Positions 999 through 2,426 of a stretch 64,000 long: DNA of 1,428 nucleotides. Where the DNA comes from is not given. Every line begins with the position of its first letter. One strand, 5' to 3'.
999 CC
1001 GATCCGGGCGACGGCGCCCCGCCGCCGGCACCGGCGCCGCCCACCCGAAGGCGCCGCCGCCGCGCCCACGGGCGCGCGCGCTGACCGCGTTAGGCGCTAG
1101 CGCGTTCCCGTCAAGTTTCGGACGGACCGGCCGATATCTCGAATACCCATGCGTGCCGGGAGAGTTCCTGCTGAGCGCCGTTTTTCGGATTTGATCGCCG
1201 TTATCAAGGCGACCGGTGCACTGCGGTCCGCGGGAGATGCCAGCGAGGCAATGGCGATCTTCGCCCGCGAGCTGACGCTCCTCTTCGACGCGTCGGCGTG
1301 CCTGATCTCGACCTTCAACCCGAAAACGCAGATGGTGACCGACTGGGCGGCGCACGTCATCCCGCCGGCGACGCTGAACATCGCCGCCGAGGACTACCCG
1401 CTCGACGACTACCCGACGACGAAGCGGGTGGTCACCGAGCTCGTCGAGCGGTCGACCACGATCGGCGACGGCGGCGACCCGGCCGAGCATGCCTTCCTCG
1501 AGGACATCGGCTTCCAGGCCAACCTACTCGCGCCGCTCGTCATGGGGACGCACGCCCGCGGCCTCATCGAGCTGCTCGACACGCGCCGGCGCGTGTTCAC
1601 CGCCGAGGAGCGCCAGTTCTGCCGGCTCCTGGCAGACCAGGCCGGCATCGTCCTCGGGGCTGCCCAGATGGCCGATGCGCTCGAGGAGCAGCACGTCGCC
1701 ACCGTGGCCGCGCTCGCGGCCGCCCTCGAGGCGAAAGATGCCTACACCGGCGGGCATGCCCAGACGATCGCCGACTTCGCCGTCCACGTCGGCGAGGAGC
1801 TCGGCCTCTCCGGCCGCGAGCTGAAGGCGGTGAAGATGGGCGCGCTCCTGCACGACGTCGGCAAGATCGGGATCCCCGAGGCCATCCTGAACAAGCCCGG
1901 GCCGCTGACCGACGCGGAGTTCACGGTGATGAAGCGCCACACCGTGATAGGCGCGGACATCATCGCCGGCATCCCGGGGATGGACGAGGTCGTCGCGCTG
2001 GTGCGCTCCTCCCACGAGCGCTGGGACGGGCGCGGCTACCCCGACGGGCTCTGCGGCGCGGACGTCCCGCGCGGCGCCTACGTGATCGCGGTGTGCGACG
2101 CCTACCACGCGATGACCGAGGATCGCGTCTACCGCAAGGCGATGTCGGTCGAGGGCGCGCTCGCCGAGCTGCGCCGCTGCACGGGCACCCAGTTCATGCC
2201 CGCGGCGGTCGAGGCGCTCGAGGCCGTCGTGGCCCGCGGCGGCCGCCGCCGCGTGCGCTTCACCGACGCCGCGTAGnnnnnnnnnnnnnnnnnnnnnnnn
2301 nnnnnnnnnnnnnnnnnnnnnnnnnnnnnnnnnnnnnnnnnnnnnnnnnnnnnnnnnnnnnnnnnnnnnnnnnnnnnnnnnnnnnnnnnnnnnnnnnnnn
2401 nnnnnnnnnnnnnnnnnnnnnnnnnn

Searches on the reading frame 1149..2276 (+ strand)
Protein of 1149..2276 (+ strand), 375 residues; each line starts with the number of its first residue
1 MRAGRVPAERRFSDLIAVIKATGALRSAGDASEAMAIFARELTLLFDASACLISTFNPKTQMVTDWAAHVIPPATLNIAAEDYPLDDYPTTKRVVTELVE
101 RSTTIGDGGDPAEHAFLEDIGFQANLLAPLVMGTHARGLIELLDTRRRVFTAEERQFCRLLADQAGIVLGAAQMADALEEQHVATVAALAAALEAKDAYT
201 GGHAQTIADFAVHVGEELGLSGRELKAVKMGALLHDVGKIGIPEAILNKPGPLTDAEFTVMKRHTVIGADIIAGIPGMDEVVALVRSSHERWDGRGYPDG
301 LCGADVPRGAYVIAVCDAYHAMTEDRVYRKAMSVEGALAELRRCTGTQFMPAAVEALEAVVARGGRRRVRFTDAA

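Call 3: search_protein_families(library=pfam, proteins=[window:1149-2276:+], max_evalue=0.01)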
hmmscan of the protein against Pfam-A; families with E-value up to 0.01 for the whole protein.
window:1149-2276:+ (375 aa): 6 families
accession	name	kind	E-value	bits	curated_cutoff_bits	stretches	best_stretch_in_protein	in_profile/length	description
PF13487.12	HD_5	-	3.1e-33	115.3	27.2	1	189-349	3-166/170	HD domain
PF01966.28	HD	-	6.4e-17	62.4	22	1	202-322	3-116/116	HD domain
PF01590.32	GAF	-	1.5e-08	35.6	22.4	1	32-169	3-133/133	GAF domain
PF13185.12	GAF_2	-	3.5e-07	30.9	28.6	1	33-169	6-135/136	GAF domain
PF13492.12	GAF_3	-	0.00019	22.3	27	1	35-169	6-127/129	GAF domain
PF08668.18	HDOD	-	0.0098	15.8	22.9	0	164-243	59-136/196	HDOD domain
